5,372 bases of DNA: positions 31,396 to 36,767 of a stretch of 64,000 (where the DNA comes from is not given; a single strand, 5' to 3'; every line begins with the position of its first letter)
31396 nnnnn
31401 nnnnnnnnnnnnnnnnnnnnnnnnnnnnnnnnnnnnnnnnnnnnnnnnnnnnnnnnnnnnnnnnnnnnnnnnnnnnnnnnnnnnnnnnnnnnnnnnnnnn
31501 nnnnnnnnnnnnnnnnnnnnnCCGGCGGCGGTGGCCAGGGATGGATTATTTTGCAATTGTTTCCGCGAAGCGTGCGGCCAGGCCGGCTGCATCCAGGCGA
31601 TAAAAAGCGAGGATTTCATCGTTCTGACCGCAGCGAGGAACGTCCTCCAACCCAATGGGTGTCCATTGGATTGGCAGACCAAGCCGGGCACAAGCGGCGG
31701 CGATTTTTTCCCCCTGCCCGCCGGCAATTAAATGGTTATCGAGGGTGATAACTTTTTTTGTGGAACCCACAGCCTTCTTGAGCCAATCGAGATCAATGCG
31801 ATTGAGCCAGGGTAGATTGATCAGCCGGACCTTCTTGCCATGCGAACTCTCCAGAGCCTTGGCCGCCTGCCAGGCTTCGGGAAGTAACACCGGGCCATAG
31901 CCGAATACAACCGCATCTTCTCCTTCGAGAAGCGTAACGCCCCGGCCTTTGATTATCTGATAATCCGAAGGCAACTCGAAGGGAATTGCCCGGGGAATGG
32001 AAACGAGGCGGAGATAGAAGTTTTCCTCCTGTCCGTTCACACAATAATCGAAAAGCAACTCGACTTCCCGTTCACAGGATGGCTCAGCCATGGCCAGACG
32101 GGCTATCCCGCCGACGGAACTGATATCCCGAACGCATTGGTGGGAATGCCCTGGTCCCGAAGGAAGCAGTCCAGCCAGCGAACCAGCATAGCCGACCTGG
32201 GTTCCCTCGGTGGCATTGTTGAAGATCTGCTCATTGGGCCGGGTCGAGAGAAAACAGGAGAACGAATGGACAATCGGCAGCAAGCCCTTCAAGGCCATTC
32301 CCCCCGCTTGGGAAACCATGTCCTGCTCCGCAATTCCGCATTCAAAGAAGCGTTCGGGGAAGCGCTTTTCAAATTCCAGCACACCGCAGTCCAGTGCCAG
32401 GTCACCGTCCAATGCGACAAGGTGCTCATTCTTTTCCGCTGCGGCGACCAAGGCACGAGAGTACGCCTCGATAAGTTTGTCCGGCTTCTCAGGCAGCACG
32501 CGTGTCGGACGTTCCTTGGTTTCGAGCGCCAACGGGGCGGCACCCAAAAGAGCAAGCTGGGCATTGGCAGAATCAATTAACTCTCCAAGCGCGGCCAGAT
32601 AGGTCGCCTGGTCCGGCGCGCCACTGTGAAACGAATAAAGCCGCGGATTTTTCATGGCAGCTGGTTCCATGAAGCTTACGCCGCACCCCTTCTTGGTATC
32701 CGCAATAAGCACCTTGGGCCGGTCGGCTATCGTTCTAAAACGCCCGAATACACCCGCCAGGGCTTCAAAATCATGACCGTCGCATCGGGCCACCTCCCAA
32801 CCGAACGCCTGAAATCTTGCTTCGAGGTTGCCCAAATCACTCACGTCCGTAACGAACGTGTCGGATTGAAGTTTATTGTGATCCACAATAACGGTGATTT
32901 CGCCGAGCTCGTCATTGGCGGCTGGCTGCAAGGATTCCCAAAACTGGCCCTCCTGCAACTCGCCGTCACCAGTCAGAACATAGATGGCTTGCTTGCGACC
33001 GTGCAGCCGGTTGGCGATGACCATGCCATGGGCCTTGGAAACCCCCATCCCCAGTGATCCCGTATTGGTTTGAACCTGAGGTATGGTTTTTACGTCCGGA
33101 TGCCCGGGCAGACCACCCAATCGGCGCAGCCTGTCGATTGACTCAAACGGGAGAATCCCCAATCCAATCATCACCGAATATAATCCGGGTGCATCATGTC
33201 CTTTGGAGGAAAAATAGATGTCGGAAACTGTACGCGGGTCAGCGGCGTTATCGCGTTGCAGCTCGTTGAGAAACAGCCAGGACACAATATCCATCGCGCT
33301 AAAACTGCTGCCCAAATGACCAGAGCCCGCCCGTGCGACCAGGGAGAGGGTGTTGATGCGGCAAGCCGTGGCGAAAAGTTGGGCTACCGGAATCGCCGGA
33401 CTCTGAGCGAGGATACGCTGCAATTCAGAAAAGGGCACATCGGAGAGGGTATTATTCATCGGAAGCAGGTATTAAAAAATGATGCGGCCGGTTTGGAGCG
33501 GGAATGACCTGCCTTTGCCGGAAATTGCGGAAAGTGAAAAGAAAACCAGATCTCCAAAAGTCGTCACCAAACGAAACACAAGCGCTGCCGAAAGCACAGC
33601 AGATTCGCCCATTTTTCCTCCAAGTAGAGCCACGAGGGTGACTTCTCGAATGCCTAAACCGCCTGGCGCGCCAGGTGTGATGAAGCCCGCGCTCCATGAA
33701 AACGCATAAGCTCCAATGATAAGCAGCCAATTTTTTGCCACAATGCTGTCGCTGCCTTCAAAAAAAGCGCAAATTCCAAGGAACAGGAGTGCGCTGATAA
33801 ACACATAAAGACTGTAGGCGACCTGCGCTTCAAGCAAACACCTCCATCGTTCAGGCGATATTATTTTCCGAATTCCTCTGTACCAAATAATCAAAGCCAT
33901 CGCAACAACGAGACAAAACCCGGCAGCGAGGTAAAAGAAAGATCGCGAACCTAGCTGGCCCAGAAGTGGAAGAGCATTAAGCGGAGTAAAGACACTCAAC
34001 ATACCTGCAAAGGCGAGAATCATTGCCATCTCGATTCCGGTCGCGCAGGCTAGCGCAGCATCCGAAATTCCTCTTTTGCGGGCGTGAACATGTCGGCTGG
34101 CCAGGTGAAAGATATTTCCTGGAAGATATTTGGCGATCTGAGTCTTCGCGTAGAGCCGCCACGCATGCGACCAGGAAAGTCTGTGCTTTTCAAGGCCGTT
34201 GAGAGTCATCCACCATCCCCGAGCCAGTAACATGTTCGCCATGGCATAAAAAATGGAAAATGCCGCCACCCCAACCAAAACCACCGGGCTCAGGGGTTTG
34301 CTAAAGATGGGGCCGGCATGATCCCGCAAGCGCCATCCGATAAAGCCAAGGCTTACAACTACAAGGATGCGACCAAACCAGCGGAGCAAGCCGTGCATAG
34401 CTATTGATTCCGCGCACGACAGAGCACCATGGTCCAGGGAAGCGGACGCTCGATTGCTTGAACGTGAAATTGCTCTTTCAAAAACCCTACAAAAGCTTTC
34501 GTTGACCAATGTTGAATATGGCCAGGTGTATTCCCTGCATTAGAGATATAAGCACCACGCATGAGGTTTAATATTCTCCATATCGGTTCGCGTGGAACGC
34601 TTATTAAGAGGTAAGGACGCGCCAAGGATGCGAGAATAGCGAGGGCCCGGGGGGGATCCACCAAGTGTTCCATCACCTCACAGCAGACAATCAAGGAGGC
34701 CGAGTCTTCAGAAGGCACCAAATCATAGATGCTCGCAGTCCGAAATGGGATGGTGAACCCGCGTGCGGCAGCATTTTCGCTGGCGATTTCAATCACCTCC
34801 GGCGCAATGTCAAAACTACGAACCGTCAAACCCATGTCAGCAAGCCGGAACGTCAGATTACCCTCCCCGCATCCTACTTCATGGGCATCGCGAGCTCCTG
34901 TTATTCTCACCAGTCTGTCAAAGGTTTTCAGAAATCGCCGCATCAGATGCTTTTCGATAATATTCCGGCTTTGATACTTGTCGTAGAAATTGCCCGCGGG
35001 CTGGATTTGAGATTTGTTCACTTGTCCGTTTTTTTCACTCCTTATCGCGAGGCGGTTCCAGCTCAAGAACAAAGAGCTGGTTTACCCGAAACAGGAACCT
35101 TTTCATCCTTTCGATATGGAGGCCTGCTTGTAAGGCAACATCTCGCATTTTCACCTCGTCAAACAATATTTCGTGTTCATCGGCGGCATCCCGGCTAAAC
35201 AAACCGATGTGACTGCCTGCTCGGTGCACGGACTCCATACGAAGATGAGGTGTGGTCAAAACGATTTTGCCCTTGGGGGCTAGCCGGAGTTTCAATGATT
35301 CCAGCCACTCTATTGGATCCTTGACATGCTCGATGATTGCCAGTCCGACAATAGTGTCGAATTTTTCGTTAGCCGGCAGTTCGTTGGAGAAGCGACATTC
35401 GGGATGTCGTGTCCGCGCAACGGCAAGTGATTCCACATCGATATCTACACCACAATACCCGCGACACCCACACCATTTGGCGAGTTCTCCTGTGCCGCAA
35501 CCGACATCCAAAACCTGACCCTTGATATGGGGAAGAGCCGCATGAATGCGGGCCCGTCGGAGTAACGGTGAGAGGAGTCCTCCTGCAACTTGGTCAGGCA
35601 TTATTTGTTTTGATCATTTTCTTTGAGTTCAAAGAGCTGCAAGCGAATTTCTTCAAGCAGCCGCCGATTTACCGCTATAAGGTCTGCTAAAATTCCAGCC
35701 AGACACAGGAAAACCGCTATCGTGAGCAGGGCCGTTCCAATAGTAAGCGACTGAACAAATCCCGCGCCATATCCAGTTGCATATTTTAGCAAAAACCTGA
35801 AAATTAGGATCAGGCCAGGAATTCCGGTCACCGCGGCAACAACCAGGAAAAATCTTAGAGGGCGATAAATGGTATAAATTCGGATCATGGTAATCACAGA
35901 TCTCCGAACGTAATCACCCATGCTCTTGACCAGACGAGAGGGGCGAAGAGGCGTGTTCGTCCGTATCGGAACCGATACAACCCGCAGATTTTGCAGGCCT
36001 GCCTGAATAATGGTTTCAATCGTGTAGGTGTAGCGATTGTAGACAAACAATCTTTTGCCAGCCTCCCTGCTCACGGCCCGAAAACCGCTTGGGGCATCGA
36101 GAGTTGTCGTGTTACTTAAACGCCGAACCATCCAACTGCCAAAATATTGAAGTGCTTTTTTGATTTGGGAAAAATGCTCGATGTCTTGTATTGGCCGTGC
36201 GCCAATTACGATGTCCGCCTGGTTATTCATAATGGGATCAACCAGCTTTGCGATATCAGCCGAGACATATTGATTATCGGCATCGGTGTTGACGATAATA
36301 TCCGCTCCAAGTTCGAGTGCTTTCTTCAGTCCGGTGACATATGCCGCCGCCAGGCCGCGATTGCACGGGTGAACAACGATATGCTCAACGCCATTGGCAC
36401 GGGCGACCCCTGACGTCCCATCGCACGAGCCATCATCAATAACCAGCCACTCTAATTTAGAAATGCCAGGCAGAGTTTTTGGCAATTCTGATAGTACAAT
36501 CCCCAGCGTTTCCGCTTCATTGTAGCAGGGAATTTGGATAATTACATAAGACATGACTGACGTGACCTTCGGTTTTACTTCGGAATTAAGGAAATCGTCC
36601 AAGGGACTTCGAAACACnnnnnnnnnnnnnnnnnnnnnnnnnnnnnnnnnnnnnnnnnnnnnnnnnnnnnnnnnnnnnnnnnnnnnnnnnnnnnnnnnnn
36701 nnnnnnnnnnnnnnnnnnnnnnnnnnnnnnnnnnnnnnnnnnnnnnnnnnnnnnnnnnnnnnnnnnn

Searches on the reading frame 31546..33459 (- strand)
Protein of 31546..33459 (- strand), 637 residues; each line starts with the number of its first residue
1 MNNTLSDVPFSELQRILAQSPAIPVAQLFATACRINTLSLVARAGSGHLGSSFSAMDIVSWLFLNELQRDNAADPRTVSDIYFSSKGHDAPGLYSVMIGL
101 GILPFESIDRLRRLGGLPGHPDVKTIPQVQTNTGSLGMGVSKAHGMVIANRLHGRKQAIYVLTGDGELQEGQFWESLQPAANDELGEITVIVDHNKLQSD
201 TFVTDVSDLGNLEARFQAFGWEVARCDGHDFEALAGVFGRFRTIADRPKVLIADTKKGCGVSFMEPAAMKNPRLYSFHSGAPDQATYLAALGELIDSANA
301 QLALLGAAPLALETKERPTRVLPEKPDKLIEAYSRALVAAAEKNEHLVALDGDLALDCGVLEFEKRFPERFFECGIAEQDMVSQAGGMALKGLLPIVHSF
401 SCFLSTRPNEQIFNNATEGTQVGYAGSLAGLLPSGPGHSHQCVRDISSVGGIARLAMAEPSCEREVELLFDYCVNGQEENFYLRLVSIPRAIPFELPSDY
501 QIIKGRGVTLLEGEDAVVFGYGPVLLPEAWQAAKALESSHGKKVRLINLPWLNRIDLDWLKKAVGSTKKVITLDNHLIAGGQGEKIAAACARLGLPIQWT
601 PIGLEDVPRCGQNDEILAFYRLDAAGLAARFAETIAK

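Call 60: search_protein_families(library=pfam, proteins=[window:31546-33459:-], max_evalue=0.001)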
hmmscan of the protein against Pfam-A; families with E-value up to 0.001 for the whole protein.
window:31546-33459:- (637 aa): 5 families
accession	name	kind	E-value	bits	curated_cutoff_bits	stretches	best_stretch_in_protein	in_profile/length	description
PF00456.26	Transketolase_N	-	3.1e-31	109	22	1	27-261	3-249/334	Transketolase, thiamine diphosphate binding domain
PF02779.29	Transket_pyr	-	1.5e-20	74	27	1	331-475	7-156/174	Transketolase, pyrimidine binding domain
PF02780.25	Transketolase_C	-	9.5e-17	61.5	25.9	1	506-625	2-122/124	Transketolase, C-terminal domain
PF13292.11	DXP_synthase_N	-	1.5e-09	37.9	21.2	1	106-199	83-175/274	1-deoxy-D-xylulose-5-phosphate synthase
PF00676.26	E1_dh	-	2.6e-05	23.8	22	1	128-234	95-200/300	Dehydrogenase E1 component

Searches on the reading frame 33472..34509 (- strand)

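Call 60: search_protein_families(library=pfam, proteins=[window:33472-34509:-], max_evalue=0.001)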
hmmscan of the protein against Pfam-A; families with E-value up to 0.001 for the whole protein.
window:33472-34509:- (345 aa): 1 family
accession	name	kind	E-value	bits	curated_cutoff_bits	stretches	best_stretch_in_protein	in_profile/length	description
PF03706.18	LPG_synthase_TM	-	3e-08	33.9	33.4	1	52-318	7-296/302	Lysylphosphatidylglycerol synthase TM region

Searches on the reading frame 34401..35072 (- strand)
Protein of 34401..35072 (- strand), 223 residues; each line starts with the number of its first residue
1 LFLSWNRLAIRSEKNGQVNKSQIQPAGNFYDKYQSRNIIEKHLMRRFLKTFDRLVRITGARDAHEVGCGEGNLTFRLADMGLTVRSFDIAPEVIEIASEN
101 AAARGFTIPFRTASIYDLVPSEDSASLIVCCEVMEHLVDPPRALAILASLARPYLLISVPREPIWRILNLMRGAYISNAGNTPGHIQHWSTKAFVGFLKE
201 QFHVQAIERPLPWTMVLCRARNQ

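Call 60: search_protein_families(library=pfam, proteins=[window:34401-35072:-], max_evalue=0.001)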
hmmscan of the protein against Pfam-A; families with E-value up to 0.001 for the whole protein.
window:34401-35072:- (223 aa): 6 families
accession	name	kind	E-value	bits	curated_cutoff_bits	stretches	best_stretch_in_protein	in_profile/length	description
PF13649.12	Methyltransf_25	-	7e-14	52.7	27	1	65-152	3-91/97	Methyltransferase domain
PF08241.18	Methyltransf_11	-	1e-13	52.1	21.2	1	65-153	2-89/95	Methyltransferase domain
PF13489.12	Methyltransf_23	-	8.9e-13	48.7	27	1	65-198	28-154/164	Methyltransferase domain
PF13847.12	Methyltransf_31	-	2.2e-12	47.3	27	1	65-154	9-104/145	Methyltransferase domain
PF08242.18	Methyltransf_12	-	4e-11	43.9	30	1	65-153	2-94/98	Methyltransferase domain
PF05401.17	NodS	-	0.00037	20.8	24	1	56-147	40-129/201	Nodulation protein S (NodS)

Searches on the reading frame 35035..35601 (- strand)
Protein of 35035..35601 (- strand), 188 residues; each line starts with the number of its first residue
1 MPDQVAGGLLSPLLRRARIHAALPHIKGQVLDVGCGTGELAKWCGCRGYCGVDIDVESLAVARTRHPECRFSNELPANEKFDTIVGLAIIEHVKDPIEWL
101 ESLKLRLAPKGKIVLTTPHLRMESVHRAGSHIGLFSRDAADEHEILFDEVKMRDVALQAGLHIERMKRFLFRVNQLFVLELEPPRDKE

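Call 60: search_protein_families(library=pfam, proteins=[window:35035-35601:-], max_evalue=0.001)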
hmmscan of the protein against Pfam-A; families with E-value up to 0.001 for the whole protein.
window:35035-35601:- (188 aa): 6 families
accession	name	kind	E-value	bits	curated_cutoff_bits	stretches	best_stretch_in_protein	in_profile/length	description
PF13489.12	Methyltransf_23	-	5.1e-19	69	27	1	26-163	22-161/164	Methyltransferase domain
PF08242.18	Methyltransf_12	-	2.7e-12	47.7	30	1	31-113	1-98/98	Methyltransferase domain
PF08241.18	Methyltransf_11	-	4.9e-10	40.3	21.2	1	31-115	1-95/95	Methyltransferase domain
PF13847.12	Methyltransf_31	-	1.9e-09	37.8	27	1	29-119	6-113/145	Methyltransferase domain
PF13649.12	Methyltransf_25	-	9.5e-09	36.3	27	1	30-111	1-97/97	Methyltransferase domain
PF08003.17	Methyltransf_9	-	1.2e-06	28.2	23.8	1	18-118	106-220/315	Protein of unknown function (DUF1698)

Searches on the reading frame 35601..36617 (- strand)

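Call 60: search_protein_families(library=pfam, proteins=[window:35601-36617:-], max_evalue=0.001)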
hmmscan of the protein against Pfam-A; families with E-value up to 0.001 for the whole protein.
window:35601-36617:- (338 aa): 1 family
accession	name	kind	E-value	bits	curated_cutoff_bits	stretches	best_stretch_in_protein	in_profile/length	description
PF00535.33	Glycos_transf_2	-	4.2e-19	69.5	23.3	1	29-188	4-165/168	Glycosyl transferase family 2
